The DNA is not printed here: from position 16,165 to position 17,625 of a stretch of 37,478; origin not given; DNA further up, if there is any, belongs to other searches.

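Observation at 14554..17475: Fused two-gene partner-switching-like module whose output appears to be a kinase, not a sigma factor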

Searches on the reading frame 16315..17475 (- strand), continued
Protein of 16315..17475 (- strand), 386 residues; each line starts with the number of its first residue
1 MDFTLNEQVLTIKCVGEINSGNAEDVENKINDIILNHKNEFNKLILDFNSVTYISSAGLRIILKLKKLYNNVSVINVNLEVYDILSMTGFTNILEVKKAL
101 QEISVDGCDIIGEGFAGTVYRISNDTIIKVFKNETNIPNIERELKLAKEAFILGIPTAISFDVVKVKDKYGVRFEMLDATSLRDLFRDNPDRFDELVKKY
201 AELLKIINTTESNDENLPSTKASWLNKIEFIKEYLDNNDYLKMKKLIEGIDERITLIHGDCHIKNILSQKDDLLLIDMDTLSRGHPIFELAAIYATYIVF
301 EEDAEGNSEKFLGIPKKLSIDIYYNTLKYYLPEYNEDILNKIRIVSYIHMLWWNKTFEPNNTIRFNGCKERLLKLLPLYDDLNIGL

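Call 45: fold_search(model_id=the predicted structure, library=pdb)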
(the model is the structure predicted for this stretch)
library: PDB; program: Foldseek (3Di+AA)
matches with E <= 10: 1956; with E <= 0.001: 1396
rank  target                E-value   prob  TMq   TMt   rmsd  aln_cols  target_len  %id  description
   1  3uzr                  7.9e-10  1.00  0.45  0.55   7.7       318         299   14  Crystal structure of aminoglycoside phosphotransferase APH(2'')-Ib, apo form (released 2011-12-21)
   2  3ham_A                1.6e-09  1.00  0.43  0.53   8.1       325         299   15  Structure of the gentamicin-APH(2")-IIa complex (released 2009-07-28)
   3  4dfu_B                2.2e-09  1.00  0.43  0.53   7.1       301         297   15  Inhibition of an antibiotic resistance enzyme: crystal structure of aminoglycoside phosphotransferase APH(2")-ID/APH(2 (released 2012-02-08)
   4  4fev_C                2.2e-09  1.00  0.37  0.52   9.3       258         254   13  Crystal structure of the aminoglycoside phosphotransferase APH(3')-Ia, with substrate kanamycin and small molecule inh (released 2012-06-20)
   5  3hav_A                2.4e-09  1.00  0.44  0.54   6.1       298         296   15  Structure of the streptomycin-ATP-APH(2")-IIa ternary complex (released 2009-11-17)
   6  4ej7_A                4.0e-09  1.00  0.37  0.50   9.3       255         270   12  Crystal structure of the aminoglycoside phosphotransferase APH(3')-Ia, ATP-bound (released 2012-04-18)
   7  9qos_B                4.2e-09  1.00  0.37  0.52   7.9       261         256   14  APH(3')-IIb with an inhibitor (released 2026-02-11)
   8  4dca                  4.2e-09  1.00  0.45  0.55   7.3       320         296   14  Crystal structure of aminoglycoside phosphotransferase APH(2'')-Ib, ADP-bound (released 2012-02-01)
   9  4few_A                4.8e-09  1.00  0.37  0.51   9.6       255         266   14  Crystal structure of the aminoglycoside phosphotransferase APH(3')-Ia, with substrate kanamycin and small molecule inh (released 2012-06-20)
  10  5iqi_C                4.8e-09  1.00  0.41  0.51   6.8       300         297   15  Aminoglycoside Phosphotransferase (2'')-Ia (CTD of AAC(6')-Ie/APH(2'')-Ia) Y237F mutant in complex with GMPPNP and Mag (released 2016-05-25)
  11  4feu_A                5.0e-09  1.00  0.35  0.50   7.5       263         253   12  Crystal structure of the aminoglycoside phosphotransferase APH(3')-Ia, with substrate kanamycin and small molecule inh (released 2012-06-20)
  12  4fex_C                5.7e-09  1.00  0.37  0.52   9.5       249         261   13  Crystal structure of the aminoglycoside phosphotransferase APH(3')-Ia, with substrate kanamycin and small molecule inh (released 2012-06-20)
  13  3dxq_A                5.7e-09  1.00  0.45  0.57   6.0       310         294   12  Crystal structure of choline/ethanolamine kinase family protein (NP_106042.1) from MESORHIZOBIUM LOTI at 2.55 A resolu (released 2008-08-05)
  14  5iqf_C                5.7e-09  1.00  0.44  0.53   6.2       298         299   15  Aminoglycoside Phosphotransferase (2'')-Ia (CTD of APH(6')-Ie/APH(2'')-Ia) in complex with GDP and Magnesium (released 2016-05-25)
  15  4u94                  5.7e-09  1.00  0.41  0.36   8.4       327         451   14  Structure of mycobacterial maltokinase, the missing link in the essential GlgE-pathway (released 2015-02-11)
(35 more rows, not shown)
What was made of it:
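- On Aminoglycoside resistance kinases (e.g. NCBIfam APH(6)-I): Identity to solved APHs is 12-17% (call 45).
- Foldseek's top 50 are all small-molecule kinases (call 45). By fold the domain groups with small-molecule kinases (call 45).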

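Call 50: search_protein_families(library=pfam, proteins=[L035:7180-7476:+, L035:5412-5987:+, L062:7551-8471:+, L014:4941-6290:+, L018:2665-3996:+, L036:11519-12201:+, L076:4166-5917:+, L046:4443-5240:-, L066:1303-2262:+, L062:5992-7554:+], max_evalue=0.001)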
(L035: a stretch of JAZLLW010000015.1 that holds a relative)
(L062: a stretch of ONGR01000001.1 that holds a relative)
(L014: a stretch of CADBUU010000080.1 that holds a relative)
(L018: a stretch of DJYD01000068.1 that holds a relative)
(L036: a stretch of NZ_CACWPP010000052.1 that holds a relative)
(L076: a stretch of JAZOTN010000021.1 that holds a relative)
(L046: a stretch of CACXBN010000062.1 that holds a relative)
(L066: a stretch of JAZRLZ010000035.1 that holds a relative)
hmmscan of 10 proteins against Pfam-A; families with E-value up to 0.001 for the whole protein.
L035:7180-7476:+ (98 aa): 2 families
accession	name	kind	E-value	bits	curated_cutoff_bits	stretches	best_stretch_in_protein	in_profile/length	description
PF01740.26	STAS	-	8.5e-14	51.7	22.6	1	7-97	6-99/106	STAS domain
PF13466.11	STAS_2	-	5e-10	39.9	29.2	1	14-91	1-79/80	STAS domain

L035:5412-5987:+ (191 aa): 2 families
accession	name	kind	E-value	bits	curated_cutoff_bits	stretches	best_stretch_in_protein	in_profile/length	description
PF13328.12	HD_4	-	4.2e-20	72.5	27.2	1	8-145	1-148/156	HD domain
PF01966.28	HD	-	0.0003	21.5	22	0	29-62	2-43/116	HD domain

L062:7551-8471:+ (306 aa): 1 family
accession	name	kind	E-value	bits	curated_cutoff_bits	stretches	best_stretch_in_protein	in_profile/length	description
PF02811.25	PHP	-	3.2e-06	28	26.4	1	9-48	1-43/164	PHP domain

L014:4941-6290:+ (449 aa): 1 family
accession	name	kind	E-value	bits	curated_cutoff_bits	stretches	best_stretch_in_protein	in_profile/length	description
PF01554.23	MatE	-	3e-38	131.5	24.9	2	25-184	1-160/161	MatE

L018:2665-3996:+ (443 aa): 1 family
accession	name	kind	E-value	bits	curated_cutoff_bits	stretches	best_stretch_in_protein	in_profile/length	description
PF02698.23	DUF218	-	5.2e-25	88.3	27.6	1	265-414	1-133/133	DUF218 domain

L036:11519-12201:+ (227 aa): 1 family
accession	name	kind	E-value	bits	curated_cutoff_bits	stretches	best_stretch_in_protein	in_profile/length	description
PF13350.11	Y_phosphatase3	-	8.7e-38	131.1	22.2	1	9-198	2-156/240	Tyrosine phosphatase family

L076:4166-5917:+ (583 aa): 4 families
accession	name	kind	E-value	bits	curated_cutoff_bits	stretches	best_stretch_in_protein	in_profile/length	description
PF00664.28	ABC_membrane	-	1.4e-41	143.5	28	1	21-302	2-274/274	ABC transporter transmembrane region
PF00005.33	ABC_tran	-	1.8e-29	103.6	25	1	365-513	2-137/137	ABC transporter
PF02463.25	SMC_N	-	0.00016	21.6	40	0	404-552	110-208/220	RecF/RecN/SMC N terminal domain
PF13401.12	AAA_22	-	0.0003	21.5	27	0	376-513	7-95/130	AAA domain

L046:4443-5240:- (265 aa): 2 families
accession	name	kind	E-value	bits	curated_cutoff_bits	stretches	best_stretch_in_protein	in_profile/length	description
PF00072.30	Response_reg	-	6.2e-21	75.1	30.2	1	4-112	2-110/111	Response regulator receiver domain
PF00486.34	Trans_reg_C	-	0.00042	20.8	26.2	0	150-210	9-68/77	Transcriptional regulatory protein, C terminal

L066:1303-2262:+ (319 aa): 0 families

L062:5992-7554:+ (520 aa): 4 families
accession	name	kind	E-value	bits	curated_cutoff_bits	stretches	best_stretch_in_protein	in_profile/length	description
PF13581.12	HATPase_c_2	-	2e-23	83.3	27.4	1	393-518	3-127/127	Histidine kinase-like ATPase domain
PF01740.26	STAS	-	9.9e-14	51.4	22.6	1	5-90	12-101/106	STAS domain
PF01636.29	APH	-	1.1e-13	51.9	23.2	1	100-290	2-214/239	Phosphotransferase enzyme family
PF13466.11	STAS_2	-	7.7e-09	36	29.2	1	6-81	1-78/80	STAS domain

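Call 51: search_protein_families(library=ncbifam, proteins=[L035:5412-5987:+, L062:7551-8471:+, L014:4941-6290:+, L018:2665-3996:+, L066:1303-2262:+, L035:2579-5419:+], max_evalue=0.001)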
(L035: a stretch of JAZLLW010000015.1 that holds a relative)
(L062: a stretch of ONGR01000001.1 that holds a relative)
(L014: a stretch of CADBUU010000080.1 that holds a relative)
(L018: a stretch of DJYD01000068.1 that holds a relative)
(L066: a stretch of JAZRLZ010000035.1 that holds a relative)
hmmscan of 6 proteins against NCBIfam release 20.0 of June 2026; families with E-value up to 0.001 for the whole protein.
L035:5412-5987:+ (191 aa): 2 families
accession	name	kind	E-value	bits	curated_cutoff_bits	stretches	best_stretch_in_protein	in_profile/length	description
TIGR00691.1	spoT_relA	subfamily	6e-24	84.4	499.2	1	8-131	1-122/687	RelA/SpoT family protein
NF008303.0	PRK11092.1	equivalog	8.6e-18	63.9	947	1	5-130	23-146/702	bifunctional GTP diphosphokinase/guanosine-3',5'-bis pyrophosphate 3'-pyrophosphohydrolase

L062:7551-8471:+ (306 aa): 8 families
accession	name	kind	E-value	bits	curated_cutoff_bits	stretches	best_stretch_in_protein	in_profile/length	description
NF041577.1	nside_bi_sphtase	equivalog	2.8e-29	102.1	400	1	7-260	3-255/276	3',5'-nucleoside bisphosphate phosphatase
NF047791.1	RNaseRnm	equivalog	8.9e-28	97.3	375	1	8-264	3-259/275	RNase RNM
NF041661.1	Cycl_ph_dihydrol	equivalog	7e-25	87.8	500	1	9-258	1-247/259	phosphoribosyl 1,2-cyclic phosphate 1,2-diphosphodiesterase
NF038032.1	CehA_McbA_metalo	domain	4.4e-11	42.8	80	1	7-87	4-81/315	CehA/McbA family metallohydrolase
NF045780.1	TrlF_fam_ATP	equivalog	1.5e-09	37.1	350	1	4-83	4-95/944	TrlF family AAA-like ATPase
NF004981.0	PRK06361.1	equivalog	7.3e-05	22.2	117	1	8-51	2-46/217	histidinol phosphate phosphatase domain-containing protein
NF006702.0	PRK09248.1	domain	0.00017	21.1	264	0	7-44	4-42/246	PHP domain-containing protein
NF006375.0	PRK08609.1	equivalog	0.00022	19.9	426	1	8-44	337-373/571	DNA polymerase/3'-5' exonuclease PolX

L014:4941-6290:+ (449 aa): 7 families
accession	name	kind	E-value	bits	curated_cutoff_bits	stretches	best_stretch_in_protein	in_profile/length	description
TIGR00797.1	matE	subfamily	3.5e-48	164.5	147.4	1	25-410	1-384/396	MATE family efflux transporter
NF007130.1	PRK09575.1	equivalog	2.5e-37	129.2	445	1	15-442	4-431/435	MATE family efflux transporter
NF000131.1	MATE_multi_MepA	equivalog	2.5e-30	106.1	850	1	4-438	3-434/451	multidrug efflux MATE transporter MepA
NF041801.1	MATE_SolL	equivalog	5.6e-26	91.3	780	1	3-438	6-446/458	solanimycin export family MATE transporter SolL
NF000217.1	MATE_multi_FepA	equivalog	1.2e-18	67.4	900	1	8-438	6-435/443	multidrug efflux MATE transporter FepA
NF007690.0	PRK10367.1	equivalog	1.4e-12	47.3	409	1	17-445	9-425/441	MATE family efflux transporter DinF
NF052396.1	MATE_WgkD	equivalog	1.6e-11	43.9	510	1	18-387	4-371/428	tryglysin-associated MATE efflux transporter WgkD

L018:2665-3996:+ (443 aa): 0 families

L066:1303-2262:+ (319 aa): 0 families

L035:2579-5419:+ (946 aa): 14 families
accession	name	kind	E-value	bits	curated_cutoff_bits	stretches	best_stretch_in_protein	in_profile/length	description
NF038263.1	prot_phos_SiaA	equivalog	1.6e-21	76.5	700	1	461-803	289-656/658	biofilm regulation protein phosphatase SiaA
TIGR02865.1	spore_II_E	equivalog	2e-10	39.4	490.8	1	598-754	562-716/764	stage II sporulation protein E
NF045505.1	RR_RssB_Pseudo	equivalog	6.7e-09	35.3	700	1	569-754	159-347/394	two-component system response regulator RssB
NF003144.0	PRK04069.1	equivalog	6.6e-08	32.1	145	1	833-939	27-138/161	anti-sigma B factor RsbW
TIGR01925.2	spIIAB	equivalog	3.9e-07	30.1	135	1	817-931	6-121/137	anti-sigma F factor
TIGR02956.1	TMAO_torS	equivalog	3.9e-06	25.3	676.5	1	486-567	336-419/967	TMAO reductase system sensor histidine kinase/response regulator TorS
NF041210.1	his_kin_PieS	equivalog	3.6e-05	23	850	1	465-574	148-259/474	two component system sensor histidine kinase PieS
NF041045.1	RsbA_anti_sig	subfamily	5.7e-05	22.5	210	1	821-936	187-296/303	anti-sigma factor RsbA family regulatory protein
TIGR01924.1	rsbW_low_gc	equivalog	7.1e-05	22.3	155.05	1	847-939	41-138/159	anti-sigma B factor RsbW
NF047794.1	HisKinPtgB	equivalog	9.1e-05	20.9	1000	0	490-565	344-419/656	two-component system sensor histidine kinase PgtB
NF008184.0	PRK10935.1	equivalog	0.00019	20.2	553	1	479-564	150-235/565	nitrate/nitrite two-component system sensor histidine kinase NarQ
NF040691.1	MtrAB_MtrB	equivalog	0.00068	18.8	450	0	488-559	194-265/507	MtrAB system histidine kinase MtrB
NF008318.0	PRK11107.1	equivalog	0.00091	17.4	890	0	469-564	166-260/920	two-component sensor histidine kinase BarA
NF033092.0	HK_WalK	equivalog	0.00093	17.9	725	0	406-565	87-256/594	cell wall metabolism sensor histidine kinase WalK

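Call 62: search_protein_families(library=padloc, proteins=[window:16315-17475:-], max_evalue=0.01)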
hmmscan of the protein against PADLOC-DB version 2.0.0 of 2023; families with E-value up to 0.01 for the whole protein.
window:16315-17475:- (386 aa): 0 families

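Call 63: list_cluster_members(proteins=[window:16315-17475:-, window:14554-16311:-])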
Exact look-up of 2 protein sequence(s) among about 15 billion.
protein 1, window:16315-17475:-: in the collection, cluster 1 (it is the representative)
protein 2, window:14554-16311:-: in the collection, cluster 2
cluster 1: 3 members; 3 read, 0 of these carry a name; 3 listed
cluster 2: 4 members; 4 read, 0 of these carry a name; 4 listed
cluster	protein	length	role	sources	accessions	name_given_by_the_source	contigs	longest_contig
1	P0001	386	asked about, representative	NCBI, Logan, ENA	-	-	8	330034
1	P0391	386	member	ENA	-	-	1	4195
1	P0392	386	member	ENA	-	-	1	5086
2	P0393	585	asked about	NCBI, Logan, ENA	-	-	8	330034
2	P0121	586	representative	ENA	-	-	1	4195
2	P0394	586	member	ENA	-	-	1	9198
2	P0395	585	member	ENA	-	-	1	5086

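Call 70: search_protein_families(library=pfam, proteins=[P0276, P0344, P0280, P0301, P0335, P0253, P0311, P0321], max_evalue=0.0001)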
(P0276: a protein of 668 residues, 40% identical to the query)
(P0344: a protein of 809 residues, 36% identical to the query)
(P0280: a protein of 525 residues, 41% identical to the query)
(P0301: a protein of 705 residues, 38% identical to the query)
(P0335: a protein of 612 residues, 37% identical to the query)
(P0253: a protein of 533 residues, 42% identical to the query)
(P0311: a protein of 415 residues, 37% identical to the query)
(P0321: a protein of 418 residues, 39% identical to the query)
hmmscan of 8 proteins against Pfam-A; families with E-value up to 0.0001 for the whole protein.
P0276 (668 aa): 5 families
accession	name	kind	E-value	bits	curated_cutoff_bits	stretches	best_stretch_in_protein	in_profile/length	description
PF24391.1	HD-CE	-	1.2e-37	130.5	27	1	39-243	1-236/263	HD-CE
PF01636.29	APH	-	8.6e-15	55.6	23.2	1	387-574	4-212/239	Phosphotransferase enzyme family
PF01740.26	STAS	-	5.4e-07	29.8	22.6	1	290-377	13-103/106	STAS domain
PF02958.26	EcKL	-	1.4e-06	28.3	22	1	510-572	193-262/294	Ecdysteroid kinase-like family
PF19974.5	TCAD9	-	6e-06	26.1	40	1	510-572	293-339/429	Ternary complex associated domain 9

P0344 (809 aa): 4 families
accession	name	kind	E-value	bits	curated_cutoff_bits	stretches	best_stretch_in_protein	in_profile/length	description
PF00999.27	Na_H_Exchanger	-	4.8e-45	154.5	26.2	1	25-407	3-373/375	Sodium/hydrogen exchanger, transmembrane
PF01636.29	APH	-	6.4e-13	49.5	23.2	1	525-725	6-229/239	Phosphotransferase enzyme family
PF01740.26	STAS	-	1.9e-12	47.3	22.6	1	429-512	15-102/106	STAS domain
PF13466.11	STAS_2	-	1.8e-11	44.5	29.2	1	429-503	3-79/80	STAS domain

P0280 (525 aa): 3 families
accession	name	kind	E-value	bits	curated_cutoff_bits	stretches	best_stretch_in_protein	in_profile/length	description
PF13581.12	HATPase_c_2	-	5.8e-16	59.1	27.4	1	12-130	7-127/127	Histidine kinase-like ATPase domain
PF01740.26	STAS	-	1.7e-15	57.1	22.6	1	145-232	10-101/106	STAS domain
PF01636.29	APH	-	5.4e-10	39.9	23.2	1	244-431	4-214/239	Phosphotransferase enzyme family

P0301 (705 aa): 4 families
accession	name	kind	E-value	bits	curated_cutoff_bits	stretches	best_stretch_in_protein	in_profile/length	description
PF01636.29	APH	-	5.5e-14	52.9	23.2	1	106-291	3-210/239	Phosphotransferase enzyme family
PF01740.26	STAS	-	8.8e-14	51.6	22.6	1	2-95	4-101/106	STAS domain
PF02811.25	PHP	-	3e-07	31.3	26.4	1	425-497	1-76/164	PHP domain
PF13466.11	STAS_2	-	1.3e-05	25.7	29.2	1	11-86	1-78/80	STAS domain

P0335 (612 aa): 5 families
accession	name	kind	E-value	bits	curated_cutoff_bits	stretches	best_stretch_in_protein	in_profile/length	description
PF01743.26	PolyA_pol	-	1.9e-19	70.7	23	2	498-538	86-126/126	Poly A polymerase head domain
PF01636.29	APH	-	7e-12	46.1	23.2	1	110-297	3-210/239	Phosphotransferase enzyme family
PF01740.26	STAS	-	1e-10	41.7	22.6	1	6-102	7-104/106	STAS domain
PF13466.11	STAS_2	-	8e-10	39.2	29.2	1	12-91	1-79/80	STAS domain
PF19974.5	TCAD9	-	4.4e-05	23.3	40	0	232-299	270-340/429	Ternary complex associated domain 9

P0253 (533 aa): 4 families
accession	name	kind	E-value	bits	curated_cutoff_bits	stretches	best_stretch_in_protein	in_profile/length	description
PF13581.12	HATPase_c_2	-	4.9e-20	72.3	27.4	1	405-531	2-127/127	Histidine kinase-like ATPase domain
PF01636.29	APH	-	1.8e-17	64.3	23.2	1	106-309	3-226/239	Phosphotransferase enzyme family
PF01740.26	STAS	-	8.7e-13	48.4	22.6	1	2-95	4-101/106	STAS domain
PF13466.11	STAS_2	-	9.1e-05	23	29.2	0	13-86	3-78/80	STAS domain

P0311 (415 aa): 3 families
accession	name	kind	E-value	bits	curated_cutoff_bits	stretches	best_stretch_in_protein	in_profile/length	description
PF01636.29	APH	-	1.1e-12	48.7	23.2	1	139-333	3-217/239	Phosphotransferase enzyme family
PF01740.26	STAS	-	6e-11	42.5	22.6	1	5-132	11-105/106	STAS domain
PF13466.11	STAS_2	-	1.1e-06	29.1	29.2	1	68-120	24-79/80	STAS domain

P0321 (418 aa): 3 families
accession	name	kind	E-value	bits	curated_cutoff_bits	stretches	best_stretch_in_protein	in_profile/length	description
PF01740.26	STAS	-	8.7e-13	48.4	22.6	1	22-119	5-101/106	STAS domain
PF01636.29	APH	-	2.4e-11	44.3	23.2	1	133-318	6-213/239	Phosphotransferase enzyme family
PF13466.11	STAS_2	-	2.5e-06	28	29.2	1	30-108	1-76/80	STAS domain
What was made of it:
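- N-terminal HATPase_c_2-STAS-APH also exists (P0280, call 70). Fusions: STAS-APH-PHP, HD-CE-STAS-APH and STAS-APH-PolyA_pol (call 70).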

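Call 73: find_encoding_contigs(protein=P0004, flank=4000, max_places=1)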
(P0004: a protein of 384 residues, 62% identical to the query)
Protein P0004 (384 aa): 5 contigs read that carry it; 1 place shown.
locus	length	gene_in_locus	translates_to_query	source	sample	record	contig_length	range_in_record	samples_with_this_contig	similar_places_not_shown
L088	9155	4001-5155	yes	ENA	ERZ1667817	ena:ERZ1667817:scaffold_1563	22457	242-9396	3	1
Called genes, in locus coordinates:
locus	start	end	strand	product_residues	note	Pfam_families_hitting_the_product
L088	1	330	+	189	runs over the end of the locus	?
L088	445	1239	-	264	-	PF00753:Lactamase_B, PF23023:Anti-Pycsar_Apyc1 (weak), PF12706:Lactamase_B_2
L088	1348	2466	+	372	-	PF00089:Trypsin, PF14685:PDZ_Tricorn (faint), PF13365:Trypsin_2, PF13180:PDZ_2, PF00595:PDZ, PF17820:PDZ_6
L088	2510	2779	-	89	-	PF00216:Bac_DNA_binding, PF18291:HU-HIG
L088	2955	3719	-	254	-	PF04002:RadC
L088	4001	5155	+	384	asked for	PF01740:STAS, PF13466:STAS_2 (weak), PF01636:APH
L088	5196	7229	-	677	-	PF07228:SpoIIE, PF13581:HATPase_c_2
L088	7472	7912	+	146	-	PF02580:Tyr_Deacylase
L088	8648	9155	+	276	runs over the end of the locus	PF01541:GIY-YIG (weak), PF14267:DUF4357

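Call 74: find_encoding_contigs(protein=P0003, flank=4000, max_places=1)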
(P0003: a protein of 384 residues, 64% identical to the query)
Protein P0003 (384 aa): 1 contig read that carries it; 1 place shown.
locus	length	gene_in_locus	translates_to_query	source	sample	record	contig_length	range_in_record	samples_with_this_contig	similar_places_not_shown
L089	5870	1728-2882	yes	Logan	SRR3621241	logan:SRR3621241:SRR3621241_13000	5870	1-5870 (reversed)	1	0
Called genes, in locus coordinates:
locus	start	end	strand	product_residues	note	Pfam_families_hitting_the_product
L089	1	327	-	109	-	?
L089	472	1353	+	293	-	-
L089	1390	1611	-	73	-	PF12844:HTH_19, PF13443:HTH_26 (weak), PF13560:HTH_31 (weak), PF01381:HTH_3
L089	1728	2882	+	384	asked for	PF01740:STAS, PF01636:APH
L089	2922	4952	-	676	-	PF07228:SpoIIE, PF13581:HATPase_c_2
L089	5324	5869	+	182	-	?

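Call 75: find_encoding_contigs(protein=P0005, flank=4000, max_places=1)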
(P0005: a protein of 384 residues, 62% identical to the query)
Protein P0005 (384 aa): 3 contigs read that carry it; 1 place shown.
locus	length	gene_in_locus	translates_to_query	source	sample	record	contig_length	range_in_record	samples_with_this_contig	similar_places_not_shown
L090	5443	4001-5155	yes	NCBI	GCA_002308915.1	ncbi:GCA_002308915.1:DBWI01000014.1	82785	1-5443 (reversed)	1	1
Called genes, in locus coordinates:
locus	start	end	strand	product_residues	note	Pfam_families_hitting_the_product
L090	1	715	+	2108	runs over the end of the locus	PF09479:Flg_new (weak), PF13306:LRR_5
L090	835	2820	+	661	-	-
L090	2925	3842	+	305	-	-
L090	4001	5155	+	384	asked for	PF01740:STAS, PF13466:STAS_2, PF01636:APH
